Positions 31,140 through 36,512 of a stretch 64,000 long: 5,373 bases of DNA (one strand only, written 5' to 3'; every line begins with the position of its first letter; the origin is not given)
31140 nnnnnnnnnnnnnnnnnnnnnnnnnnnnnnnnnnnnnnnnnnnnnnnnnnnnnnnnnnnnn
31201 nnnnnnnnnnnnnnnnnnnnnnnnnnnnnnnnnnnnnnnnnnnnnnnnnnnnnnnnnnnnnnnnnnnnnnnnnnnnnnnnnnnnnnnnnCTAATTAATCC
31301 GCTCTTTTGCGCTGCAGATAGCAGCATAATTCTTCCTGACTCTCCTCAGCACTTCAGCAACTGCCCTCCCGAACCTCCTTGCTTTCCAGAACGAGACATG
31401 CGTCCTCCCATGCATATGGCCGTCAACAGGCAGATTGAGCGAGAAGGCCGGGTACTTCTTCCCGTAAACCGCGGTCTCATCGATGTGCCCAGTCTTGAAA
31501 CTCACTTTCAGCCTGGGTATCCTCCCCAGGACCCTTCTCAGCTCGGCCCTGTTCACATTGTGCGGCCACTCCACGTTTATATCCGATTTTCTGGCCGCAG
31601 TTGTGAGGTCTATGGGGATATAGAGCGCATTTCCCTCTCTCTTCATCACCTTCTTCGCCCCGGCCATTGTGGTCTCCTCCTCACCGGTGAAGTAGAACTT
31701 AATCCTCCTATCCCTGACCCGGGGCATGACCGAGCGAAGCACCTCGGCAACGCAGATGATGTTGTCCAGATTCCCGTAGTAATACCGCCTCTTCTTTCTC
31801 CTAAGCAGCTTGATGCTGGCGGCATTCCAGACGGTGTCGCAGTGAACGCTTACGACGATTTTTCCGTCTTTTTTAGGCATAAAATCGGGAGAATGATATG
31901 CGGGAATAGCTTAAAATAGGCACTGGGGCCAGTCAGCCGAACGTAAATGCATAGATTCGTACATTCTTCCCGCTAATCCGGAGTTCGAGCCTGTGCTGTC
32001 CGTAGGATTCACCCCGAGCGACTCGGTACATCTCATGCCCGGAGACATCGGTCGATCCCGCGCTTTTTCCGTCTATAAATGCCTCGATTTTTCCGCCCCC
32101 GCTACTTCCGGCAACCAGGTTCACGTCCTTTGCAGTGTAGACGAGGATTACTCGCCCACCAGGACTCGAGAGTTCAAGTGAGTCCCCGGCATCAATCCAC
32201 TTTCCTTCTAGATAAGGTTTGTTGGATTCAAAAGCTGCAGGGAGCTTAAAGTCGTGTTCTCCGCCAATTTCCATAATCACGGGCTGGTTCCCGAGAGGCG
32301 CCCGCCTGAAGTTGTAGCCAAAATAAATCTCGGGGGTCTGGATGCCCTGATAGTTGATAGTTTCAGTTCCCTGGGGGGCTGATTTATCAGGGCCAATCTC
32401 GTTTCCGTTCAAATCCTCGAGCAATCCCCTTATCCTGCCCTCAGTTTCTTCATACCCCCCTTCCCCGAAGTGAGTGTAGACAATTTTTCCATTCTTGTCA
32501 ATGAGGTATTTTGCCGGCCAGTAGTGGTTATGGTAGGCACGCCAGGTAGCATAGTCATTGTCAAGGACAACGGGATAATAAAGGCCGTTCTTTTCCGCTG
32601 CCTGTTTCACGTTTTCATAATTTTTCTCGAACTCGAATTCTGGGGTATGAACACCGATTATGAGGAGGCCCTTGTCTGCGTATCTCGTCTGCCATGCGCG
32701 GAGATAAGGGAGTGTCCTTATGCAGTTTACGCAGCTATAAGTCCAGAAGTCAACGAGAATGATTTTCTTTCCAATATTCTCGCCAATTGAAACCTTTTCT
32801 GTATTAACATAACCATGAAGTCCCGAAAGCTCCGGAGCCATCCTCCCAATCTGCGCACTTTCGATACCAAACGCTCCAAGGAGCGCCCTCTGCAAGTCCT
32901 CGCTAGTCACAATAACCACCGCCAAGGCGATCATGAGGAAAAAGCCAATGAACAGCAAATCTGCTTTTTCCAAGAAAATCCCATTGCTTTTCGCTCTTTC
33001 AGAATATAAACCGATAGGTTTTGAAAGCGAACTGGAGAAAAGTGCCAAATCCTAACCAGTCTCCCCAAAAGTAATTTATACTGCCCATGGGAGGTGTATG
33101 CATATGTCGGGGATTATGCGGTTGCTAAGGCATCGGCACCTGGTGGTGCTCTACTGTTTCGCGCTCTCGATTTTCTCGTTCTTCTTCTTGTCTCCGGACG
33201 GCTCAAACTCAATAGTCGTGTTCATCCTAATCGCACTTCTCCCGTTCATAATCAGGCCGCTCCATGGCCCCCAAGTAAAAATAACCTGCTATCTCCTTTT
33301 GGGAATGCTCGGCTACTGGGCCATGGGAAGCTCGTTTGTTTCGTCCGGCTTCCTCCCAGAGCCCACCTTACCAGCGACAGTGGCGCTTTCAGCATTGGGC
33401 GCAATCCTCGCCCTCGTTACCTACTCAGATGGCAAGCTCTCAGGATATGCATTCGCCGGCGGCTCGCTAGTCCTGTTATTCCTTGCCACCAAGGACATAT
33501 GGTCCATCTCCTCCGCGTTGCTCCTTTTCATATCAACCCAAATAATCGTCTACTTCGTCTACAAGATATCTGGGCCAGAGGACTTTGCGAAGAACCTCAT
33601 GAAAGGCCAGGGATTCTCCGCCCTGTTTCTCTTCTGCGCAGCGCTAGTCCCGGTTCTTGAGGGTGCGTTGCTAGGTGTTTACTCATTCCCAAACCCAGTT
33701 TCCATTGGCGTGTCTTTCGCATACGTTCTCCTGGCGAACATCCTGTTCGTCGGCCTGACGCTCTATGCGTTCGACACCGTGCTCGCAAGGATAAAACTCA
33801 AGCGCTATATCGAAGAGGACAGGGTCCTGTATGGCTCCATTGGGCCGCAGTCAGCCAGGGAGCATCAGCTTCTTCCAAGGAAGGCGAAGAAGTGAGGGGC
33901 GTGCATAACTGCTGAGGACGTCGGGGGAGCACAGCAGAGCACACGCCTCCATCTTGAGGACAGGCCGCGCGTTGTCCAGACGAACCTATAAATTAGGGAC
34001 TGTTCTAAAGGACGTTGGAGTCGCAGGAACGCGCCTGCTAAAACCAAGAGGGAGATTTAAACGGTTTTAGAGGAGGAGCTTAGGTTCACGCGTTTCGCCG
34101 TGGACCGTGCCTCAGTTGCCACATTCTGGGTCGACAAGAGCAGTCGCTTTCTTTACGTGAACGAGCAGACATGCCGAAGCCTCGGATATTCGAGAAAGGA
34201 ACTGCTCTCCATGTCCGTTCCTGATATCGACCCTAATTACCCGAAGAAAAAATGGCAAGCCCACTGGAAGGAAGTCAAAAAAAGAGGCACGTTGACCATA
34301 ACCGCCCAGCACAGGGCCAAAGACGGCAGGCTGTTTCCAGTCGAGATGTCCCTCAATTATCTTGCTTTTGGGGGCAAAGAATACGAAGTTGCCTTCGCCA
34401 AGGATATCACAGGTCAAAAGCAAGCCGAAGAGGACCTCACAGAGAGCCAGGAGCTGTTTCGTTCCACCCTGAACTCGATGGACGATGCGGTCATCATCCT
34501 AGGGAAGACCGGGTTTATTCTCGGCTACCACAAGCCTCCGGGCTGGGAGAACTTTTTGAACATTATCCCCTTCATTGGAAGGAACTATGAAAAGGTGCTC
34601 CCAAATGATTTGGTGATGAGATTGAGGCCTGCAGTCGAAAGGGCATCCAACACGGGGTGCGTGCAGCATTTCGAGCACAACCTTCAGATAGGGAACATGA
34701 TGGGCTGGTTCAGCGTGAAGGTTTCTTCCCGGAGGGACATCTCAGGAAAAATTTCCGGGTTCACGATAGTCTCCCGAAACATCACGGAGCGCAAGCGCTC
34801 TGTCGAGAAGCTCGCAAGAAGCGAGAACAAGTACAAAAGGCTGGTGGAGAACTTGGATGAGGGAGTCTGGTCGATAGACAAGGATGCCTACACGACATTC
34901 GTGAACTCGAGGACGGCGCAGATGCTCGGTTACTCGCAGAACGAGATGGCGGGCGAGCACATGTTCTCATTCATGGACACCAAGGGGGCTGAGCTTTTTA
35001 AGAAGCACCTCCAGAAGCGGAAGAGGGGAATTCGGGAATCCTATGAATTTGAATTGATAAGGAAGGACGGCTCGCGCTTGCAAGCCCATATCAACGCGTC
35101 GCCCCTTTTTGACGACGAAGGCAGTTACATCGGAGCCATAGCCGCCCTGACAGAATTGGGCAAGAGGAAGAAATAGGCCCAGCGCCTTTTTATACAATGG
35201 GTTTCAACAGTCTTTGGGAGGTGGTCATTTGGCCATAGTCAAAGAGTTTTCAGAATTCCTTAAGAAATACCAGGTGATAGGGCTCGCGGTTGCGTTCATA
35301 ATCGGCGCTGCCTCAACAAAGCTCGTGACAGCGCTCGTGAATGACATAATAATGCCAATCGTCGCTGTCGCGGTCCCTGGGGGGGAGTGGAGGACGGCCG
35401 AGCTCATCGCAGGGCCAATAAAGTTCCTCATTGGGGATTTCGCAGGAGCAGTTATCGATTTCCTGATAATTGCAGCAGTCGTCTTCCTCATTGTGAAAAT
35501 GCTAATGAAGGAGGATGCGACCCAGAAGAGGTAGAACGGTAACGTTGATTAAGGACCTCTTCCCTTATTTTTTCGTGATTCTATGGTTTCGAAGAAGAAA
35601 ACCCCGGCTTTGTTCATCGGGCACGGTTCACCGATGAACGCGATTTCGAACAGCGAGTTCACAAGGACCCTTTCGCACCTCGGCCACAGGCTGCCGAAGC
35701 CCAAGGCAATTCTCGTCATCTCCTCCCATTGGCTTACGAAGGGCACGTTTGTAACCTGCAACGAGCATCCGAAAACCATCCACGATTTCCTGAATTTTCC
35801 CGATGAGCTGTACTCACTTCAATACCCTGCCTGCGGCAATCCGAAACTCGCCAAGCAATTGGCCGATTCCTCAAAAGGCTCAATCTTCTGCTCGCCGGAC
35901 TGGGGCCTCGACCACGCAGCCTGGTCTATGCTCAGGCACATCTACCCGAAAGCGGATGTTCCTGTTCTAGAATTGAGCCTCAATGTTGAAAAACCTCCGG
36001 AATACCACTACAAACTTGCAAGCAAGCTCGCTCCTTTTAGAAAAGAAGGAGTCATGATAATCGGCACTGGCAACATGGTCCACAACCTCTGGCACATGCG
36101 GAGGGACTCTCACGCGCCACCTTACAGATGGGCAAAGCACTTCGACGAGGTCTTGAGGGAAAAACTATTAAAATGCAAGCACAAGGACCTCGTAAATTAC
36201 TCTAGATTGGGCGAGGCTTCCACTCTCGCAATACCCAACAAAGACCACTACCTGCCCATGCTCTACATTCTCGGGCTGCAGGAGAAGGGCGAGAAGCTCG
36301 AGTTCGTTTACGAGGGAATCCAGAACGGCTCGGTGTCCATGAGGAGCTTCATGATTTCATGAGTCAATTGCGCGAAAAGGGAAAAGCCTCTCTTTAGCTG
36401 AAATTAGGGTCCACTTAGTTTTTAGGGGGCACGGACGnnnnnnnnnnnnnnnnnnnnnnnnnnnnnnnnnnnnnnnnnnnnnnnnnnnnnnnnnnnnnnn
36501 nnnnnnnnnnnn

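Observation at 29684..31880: AT-rich island: novel 537-aa helical protein convergent with a miniature M28/M42-like zinc hydrolase, next to the ATP-grasp gene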

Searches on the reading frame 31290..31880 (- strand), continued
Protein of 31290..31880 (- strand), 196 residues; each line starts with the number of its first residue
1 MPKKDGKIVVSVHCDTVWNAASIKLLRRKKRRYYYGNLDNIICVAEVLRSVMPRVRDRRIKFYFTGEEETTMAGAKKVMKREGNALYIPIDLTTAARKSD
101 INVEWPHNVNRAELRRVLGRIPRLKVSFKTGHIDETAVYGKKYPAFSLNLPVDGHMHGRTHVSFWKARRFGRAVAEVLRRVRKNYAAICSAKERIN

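Call 80: list_cluster_members(proteins=[window:31290-31880:-, window:31284-31919:+, window:28111-29613:+, window:31933-33048:-])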
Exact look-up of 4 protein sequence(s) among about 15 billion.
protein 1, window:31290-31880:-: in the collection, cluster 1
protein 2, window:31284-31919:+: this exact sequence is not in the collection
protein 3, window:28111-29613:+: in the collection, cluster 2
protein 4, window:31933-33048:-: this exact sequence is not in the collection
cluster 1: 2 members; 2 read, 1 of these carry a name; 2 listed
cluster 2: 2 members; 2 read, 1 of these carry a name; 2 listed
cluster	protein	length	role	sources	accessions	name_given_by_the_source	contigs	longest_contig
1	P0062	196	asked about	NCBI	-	-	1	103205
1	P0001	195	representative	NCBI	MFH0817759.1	MAG: hypothetical protein V1909_03945 [Candidatus Micrarchaeota archaeon]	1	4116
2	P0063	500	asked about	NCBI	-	-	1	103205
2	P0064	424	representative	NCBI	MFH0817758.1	MAG: phosphoribosylamine--glycine ligase [Candidatus Micrarchaeota archaeon]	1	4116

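Call 82: find_encoding_contigs(protein=P0001, flank=4000, max_places=2)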
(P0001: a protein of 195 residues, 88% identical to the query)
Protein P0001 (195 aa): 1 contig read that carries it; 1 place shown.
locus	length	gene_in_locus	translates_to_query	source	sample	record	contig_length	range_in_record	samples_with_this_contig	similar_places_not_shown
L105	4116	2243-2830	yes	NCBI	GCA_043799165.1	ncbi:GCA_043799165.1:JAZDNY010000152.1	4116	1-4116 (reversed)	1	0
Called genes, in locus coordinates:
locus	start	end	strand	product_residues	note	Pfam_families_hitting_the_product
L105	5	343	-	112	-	PF00072:Response_reg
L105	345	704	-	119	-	PF00072:Response_reg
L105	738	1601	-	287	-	-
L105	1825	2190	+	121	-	PF17991:Thioredoxin_10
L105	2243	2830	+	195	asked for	-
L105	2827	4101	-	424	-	PF01071:GARS_A, PF02843:GARS_C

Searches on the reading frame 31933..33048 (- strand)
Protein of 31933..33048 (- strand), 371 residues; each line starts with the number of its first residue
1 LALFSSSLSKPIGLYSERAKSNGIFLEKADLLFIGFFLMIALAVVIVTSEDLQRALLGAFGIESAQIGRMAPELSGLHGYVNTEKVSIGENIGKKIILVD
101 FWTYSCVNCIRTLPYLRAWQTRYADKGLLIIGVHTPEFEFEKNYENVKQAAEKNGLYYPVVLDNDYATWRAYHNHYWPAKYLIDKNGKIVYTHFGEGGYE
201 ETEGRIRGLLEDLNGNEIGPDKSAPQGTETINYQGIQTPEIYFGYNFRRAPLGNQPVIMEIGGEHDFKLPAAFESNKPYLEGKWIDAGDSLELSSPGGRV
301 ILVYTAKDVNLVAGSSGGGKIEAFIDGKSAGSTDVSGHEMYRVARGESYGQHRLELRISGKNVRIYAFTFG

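Call 3: search_protein_families(library=pfam, proteins=[window:31933-33048:-], max_evalue=0.1)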
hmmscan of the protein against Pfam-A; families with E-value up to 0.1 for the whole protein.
window:31933-33048:- (371 aa): 5 families
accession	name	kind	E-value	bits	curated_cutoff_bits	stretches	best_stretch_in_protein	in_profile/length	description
PF17991.7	Thioredoxin_10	-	6e-25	88.9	27.1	1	238-371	1-142/142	Thioredoxin like C-terminal domain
PF08534.16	Redoxin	-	4.1e-14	53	26.6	1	70-196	5-135/148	Redoxin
PF00578.27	AhpC-TSA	-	6.7e-13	49.1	26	1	67-191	1-123/124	AhpC/TSA family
PF13905.12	Thioredoxin_8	-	2.1e-08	34.8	27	1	95-189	2-94/94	Thioredoxin-like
PF17996.7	CE2_N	-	0.00045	20.7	27.9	1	289-356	11-80/108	Carbohydrate esterase 2 N-terminal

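Call 4: search_protein_families(library=ncbifam, proteins=[window:31933-33048:-], max_evalue=0.1)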
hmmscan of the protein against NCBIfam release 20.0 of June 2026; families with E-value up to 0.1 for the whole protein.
window:31933-33048:- (371 aa): 10 families
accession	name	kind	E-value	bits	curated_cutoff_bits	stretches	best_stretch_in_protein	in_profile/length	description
NF002854.0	PRK03147.1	subfamily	9.9e-18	64.6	170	1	62-202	33-165/176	thiol-disulfide oxidoreductase ResA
NF041202.1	StoA_CxxC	exception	2.1e-11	44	210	1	81-195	41-150/163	endospore biogenesis thiol-disulfide oxidoreductase StoA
NF010625.0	PRK14018.1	equivalog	1.7e-07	30.1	522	1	94-196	56-159/521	bifunctional peptide-methionine (S)-S-oxide reductase MsrA/peptide-methionine (R)-S-oxide reductase MsrB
TIGR00385.1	dsbE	subfamily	4.4e-07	29.6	123.15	1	31-202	2-163/173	DsbE family thiol:disulfide interchange protein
NF047697.1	ThioredTrxAClost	equivalog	8.4e-05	22.7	140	1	94-126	17-49/105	thioredoxin TrxA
NF033782.1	lipoprot_Omp28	subfamily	0.00098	18.4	150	1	91-158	35-102/264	Omp28 family outer membrane lipoprotein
NF040769.1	SelL_rel_redox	subfamily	0.0073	16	120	0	82-172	12-98/173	SelL-related redox protein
NF011941.0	PRK15412.1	equivalog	0.032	13.8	359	1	36-210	12-176/185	thiol:disulfide interchange protein DsbE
NF047696.1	ThlDiSintTplARhiz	equivalog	0.043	13.6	230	1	85-187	89-191/219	thiol:disulfide interchange protein TlpA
TIGR01068.1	thioredoxin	equivalog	0.05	13.8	96.8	1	93-125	13-45/101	thioredoxin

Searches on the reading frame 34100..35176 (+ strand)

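Call 41: search_protein_families(library=pfam, proteins=[window:34100-35176:+], max_evalue=0.001)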
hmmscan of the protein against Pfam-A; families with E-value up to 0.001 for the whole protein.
window:34100-35176:+ (358 aa): 7 families
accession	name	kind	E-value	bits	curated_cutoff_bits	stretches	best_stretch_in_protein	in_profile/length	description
PF13426.13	PAS_9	-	2.5e-28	98.8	27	2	254-351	2-99/103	PAS domain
PF00989.32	PAS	-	5.6e-28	97.6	22.6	2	244-348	2-108/113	PAS fold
PF08448.16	PAS_4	-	6.4e-26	91.2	23.1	3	158-233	35-110/110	PAS fold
PF08447.18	PAS_3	-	1.9e-12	47.7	25.6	1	266-344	2-83/89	PAS fold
PF13188.13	PAS_8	-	1.9e-12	47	21.8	1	243-285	1-40/65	PAS domain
PF24820.1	Diguanyl_cycl_sensor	-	6.1e-05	23.4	28.1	0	248-331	1-91/109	Diguanylate cyclase-like sensor domain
PF12860.13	PAS_7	-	0.00042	20.9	27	0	249-330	1-91/115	PAS fold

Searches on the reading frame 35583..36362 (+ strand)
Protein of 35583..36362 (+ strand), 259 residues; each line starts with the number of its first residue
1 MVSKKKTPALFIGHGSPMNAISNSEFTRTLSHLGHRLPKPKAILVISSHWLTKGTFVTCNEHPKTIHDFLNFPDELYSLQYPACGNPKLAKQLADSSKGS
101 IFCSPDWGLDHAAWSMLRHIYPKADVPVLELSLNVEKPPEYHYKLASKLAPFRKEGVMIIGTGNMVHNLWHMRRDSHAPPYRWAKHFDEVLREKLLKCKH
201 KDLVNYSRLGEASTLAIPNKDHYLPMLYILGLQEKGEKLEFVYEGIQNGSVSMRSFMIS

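Call 41: search_protein_families(library=pfam, proteins=[window:35583-36362:+], max_evalue=0.001)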
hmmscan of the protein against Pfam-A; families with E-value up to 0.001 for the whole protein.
window:35583-36362:+ (259 aa): 1 family
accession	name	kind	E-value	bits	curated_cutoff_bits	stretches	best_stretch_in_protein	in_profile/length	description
PF02900.23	LigB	-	1.8e-24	86.7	26.3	1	39-243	42-258/269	Catalytic LigB subunit of aromatic ring-opening dioxygenase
